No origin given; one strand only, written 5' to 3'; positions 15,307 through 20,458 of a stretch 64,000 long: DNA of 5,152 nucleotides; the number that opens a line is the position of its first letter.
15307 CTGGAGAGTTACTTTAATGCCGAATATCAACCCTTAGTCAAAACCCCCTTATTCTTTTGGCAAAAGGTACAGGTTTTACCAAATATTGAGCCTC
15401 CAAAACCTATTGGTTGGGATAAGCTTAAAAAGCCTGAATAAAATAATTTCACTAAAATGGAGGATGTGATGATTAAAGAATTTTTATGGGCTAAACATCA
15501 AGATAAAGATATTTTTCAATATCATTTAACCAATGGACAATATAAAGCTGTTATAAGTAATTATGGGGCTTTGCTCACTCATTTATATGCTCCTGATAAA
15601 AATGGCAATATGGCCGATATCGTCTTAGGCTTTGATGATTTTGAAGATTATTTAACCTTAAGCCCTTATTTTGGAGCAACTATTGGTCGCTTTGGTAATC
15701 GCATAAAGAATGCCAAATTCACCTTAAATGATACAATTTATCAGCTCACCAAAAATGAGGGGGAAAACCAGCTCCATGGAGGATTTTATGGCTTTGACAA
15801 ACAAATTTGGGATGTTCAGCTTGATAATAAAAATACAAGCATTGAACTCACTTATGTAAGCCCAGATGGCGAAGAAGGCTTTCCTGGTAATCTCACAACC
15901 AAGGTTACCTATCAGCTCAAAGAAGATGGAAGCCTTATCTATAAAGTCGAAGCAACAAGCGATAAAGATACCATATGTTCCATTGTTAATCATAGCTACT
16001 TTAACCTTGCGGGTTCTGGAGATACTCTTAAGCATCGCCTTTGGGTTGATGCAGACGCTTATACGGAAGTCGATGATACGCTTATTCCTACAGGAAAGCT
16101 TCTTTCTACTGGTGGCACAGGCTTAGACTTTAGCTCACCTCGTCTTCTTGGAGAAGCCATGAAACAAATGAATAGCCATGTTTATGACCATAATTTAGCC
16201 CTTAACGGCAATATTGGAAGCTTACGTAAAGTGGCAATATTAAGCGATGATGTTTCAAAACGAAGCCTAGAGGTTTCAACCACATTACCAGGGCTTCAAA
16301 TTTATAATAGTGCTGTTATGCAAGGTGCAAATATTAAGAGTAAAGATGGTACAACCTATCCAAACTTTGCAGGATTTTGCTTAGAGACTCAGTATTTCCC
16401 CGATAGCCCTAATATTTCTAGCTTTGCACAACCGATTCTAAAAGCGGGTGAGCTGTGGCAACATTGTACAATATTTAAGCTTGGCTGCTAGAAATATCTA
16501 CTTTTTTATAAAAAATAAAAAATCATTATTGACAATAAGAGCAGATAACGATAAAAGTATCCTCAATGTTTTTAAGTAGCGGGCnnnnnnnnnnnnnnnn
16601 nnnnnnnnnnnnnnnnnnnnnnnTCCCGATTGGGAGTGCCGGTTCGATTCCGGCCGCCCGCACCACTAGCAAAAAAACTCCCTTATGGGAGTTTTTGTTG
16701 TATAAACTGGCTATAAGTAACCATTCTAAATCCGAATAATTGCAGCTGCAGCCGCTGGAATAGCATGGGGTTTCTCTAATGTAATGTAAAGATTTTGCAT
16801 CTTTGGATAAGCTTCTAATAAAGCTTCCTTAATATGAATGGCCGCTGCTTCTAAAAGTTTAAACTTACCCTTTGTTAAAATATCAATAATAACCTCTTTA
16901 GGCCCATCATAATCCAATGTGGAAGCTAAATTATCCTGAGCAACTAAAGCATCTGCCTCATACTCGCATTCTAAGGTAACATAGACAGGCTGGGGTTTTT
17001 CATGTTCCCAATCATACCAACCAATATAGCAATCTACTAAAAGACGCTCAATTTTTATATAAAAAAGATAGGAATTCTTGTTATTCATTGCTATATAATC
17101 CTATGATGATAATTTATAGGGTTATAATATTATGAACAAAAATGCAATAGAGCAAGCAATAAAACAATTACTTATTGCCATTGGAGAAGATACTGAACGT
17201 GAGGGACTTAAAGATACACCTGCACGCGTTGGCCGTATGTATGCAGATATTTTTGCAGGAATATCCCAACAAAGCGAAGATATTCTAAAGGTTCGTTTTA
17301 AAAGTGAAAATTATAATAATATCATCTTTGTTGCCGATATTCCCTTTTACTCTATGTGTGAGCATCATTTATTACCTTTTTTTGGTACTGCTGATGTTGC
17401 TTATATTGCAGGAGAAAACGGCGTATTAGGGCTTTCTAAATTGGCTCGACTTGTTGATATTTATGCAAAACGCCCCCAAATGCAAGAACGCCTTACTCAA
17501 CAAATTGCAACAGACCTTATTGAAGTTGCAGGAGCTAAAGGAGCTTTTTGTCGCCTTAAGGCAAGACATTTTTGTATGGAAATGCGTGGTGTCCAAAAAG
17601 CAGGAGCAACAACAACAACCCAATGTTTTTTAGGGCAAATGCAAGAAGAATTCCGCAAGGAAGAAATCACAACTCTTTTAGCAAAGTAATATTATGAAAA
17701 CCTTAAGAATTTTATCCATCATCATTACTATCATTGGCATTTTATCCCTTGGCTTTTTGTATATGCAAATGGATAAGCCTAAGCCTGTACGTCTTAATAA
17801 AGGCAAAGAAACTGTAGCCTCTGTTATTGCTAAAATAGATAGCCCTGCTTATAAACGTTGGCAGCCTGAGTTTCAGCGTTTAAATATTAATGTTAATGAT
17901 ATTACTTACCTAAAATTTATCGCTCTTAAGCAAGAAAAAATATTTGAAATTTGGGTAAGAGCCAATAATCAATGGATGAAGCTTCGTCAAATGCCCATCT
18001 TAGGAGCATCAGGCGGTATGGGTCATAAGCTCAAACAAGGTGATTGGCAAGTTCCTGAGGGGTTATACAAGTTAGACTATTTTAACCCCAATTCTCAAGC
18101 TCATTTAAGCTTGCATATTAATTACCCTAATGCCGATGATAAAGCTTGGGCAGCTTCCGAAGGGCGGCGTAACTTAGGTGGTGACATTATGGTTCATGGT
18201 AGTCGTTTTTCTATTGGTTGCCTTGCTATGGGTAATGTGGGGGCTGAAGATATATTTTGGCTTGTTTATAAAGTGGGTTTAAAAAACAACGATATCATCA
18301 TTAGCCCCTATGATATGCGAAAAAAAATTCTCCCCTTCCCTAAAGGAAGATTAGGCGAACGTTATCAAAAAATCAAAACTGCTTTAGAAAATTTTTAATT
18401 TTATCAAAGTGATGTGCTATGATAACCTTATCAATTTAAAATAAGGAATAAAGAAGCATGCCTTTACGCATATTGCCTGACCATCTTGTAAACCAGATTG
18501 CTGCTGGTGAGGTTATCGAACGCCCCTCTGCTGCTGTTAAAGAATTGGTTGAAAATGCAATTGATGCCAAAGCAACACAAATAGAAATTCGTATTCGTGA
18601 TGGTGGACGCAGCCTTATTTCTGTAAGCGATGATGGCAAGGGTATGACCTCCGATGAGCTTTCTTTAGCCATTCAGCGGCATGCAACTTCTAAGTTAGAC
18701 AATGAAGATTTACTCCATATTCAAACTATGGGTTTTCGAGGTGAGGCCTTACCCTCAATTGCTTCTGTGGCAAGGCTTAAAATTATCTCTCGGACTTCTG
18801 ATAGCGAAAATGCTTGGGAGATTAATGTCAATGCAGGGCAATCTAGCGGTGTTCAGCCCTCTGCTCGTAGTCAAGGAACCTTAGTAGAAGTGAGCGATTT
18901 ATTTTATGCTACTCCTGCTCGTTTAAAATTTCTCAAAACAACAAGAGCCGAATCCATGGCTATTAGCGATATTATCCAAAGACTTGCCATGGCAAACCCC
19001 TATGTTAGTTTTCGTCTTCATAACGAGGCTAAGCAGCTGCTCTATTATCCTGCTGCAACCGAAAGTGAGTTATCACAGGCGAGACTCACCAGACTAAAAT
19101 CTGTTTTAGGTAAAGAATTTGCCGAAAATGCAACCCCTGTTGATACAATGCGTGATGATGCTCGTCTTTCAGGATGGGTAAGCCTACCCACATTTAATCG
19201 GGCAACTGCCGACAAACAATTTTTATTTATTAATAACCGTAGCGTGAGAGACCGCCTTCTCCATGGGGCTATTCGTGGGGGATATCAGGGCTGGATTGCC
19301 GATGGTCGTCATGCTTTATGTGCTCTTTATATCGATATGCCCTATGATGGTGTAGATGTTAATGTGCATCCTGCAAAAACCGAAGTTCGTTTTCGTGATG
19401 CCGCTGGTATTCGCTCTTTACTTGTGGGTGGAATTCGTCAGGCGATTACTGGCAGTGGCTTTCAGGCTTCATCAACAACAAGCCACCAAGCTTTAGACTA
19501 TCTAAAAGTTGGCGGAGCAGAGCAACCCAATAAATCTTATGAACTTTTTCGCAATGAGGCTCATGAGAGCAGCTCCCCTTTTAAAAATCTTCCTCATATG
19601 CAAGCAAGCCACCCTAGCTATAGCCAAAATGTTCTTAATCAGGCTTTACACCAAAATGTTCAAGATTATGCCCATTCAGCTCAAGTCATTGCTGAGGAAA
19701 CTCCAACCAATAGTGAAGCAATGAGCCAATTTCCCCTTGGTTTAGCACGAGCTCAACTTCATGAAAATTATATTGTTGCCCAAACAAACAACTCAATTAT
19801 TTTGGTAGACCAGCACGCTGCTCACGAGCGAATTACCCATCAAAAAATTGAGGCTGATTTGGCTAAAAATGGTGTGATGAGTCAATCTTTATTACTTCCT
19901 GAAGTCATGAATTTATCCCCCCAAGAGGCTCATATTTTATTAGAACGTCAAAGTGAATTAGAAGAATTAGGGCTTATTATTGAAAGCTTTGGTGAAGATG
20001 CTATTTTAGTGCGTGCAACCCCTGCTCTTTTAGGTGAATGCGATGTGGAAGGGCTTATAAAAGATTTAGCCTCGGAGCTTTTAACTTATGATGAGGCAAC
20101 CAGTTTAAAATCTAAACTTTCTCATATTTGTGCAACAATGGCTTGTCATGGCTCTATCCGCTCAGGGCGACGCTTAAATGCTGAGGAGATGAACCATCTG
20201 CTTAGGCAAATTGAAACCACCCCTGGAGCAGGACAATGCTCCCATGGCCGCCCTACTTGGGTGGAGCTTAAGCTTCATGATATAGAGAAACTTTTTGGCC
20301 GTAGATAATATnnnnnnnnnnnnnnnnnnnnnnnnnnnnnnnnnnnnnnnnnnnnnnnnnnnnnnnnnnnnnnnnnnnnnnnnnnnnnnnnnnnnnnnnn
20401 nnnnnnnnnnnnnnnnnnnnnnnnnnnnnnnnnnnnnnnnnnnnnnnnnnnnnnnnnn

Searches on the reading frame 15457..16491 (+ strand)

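Call 30: search_protein_families(library=pfam, proteins=[window:15457-16491:+])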
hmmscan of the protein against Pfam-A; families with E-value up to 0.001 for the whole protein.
window:15457-16491:+ (344 aa): 1 family
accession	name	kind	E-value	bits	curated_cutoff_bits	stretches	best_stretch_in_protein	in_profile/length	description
PF01263.26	Aldose_epim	-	4.2e-85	286.2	27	1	22-340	3-298/299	Aldose 1-epimerase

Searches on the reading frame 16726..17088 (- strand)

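Call 30: search_protein_families(library=pfam, proteins=[window:16726-17088:-])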
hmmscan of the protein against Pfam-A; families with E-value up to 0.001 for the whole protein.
window:16726-17088:- (120 aa): 1 family
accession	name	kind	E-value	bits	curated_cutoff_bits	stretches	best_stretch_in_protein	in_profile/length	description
PF02152.23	FolB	-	1.9e-24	86.7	31.8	1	11-115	1-106/113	Dihydroneopterin aldolase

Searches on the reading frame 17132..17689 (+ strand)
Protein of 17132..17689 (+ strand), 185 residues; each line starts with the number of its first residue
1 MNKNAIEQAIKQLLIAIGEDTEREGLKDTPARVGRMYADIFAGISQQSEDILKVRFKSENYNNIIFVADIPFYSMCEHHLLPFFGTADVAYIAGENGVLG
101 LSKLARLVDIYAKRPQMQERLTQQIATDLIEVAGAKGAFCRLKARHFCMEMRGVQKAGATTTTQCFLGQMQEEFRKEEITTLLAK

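Call 30: search_protein_families(library=pfam, proteins=[window:17132-17689:+])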
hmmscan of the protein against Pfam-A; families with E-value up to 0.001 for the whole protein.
window:17132-17689:+ (185 aa): 1 family
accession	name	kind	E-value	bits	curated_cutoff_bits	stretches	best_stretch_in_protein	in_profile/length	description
PF01227.27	GTP_cyclohydroI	-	4.3e-66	222.2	27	1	6-177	1-171/179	GTP cyclohydrolase I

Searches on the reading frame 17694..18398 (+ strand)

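Call 30: search_protein_families(library=pfam, proteins=[window:17694-18398:+])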
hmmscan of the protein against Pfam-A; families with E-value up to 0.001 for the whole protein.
window:17694-18398:+ (234 aa): 1 family
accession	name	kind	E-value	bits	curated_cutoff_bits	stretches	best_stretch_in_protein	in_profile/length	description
PF03734.19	YkuD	-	8.9e-05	23.5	23.4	1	96-191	22-138/146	L,D-transpeptidase catalytic domain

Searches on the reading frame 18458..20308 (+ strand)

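Call 30: search_protein_families(library=pfam, proteins=[window:18458-20308:+])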
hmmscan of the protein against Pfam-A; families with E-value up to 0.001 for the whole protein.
window:18458-20308:+ (616 aa): 4 families
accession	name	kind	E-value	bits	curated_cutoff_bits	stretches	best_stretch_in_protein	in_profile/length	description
PF08676.16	MutL_C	-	1.4e-45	154.9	25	1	432-573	2-142/142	MutL C terminal dimerisation domain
PF01119.25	DNA_mis_repair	-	1.3e-35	122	26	1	214-330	2-118/119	DNA mismatch repair protein, C-terminal domain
PF13589.12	HATPase_c_3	-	3.3e-15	56.8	25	1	24-130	4-111/137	Histidine kinase-, DNA gyrase B-, and HSP90-like ATPase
PF02518.31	HATPase_c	-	9.6e-09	36.1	26.4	1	22-77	5-63/111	Histidine kinase-, DNA gyrase B-, and HSP90-like ATPase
